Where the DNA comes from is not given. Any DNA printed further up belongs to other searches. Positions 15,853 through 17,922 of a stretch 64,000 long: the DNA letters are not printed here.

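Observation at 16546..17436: HNH-type intein inserted in the catalytic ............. motif of ThyX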

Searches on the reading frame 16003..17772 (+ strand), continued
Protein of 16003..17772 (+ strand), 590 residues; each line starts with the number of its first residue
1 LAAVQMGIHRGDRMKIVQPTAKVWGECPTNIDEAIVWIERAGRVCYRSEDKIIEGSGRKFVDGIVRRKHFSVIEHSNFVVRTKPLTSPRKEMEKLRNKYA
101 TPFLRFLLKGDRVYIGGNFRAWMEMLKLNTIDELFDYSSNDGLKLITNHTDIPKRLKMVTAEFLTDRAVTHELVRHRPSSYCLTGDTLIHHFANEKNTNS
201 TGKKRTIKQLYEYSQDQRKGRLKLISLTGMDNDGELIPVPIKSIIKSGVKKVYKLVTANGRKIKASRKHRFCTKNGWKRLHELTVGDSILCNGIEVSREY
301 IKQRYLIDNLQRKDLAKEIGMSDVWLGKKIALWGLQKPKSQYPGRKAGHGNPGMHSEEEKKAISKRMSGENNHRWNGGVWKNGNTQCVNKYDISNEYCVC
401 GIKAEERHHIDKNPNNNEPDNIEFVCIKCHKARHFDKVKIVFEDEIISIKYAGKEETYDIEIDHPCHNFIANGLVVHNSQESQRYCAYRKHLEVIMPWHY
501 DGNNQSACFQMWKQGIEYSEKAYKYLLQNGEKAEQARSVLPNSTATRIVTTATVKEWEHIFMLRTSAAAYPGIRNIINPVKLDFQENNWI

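Call 55: find_encoding_contigs(protein=P0006, flank=6000, max_places=2)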
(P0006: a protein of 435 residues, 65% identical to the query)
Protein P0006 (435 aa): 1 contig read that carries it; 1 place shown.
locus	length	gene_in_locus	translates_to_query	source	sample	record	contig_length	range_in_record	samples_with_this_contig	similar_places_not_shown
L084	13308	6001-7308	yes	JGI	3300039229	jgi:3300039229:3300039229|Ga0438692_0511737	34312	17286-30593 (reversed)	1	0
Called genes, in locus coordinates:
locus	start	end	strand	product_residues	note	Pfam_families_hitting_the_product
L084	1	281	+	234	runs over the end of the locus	-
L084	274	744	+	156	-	-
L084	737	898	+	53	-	-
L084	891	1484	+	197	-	PF21448:DNMK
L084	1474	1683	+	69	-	-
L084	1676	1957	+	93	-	-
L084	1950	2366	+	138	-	-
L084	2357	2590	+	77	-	-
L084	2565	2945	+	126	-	-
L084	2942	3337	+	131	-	-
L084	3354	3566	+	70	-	-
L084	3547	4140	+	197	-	-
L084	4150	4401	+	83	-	-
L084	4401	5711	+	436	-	PF01145:Band_7 (weak)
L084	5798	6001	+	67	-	-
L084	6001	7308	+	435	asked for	PF14890:Intein_splicing, PF02511:Thy1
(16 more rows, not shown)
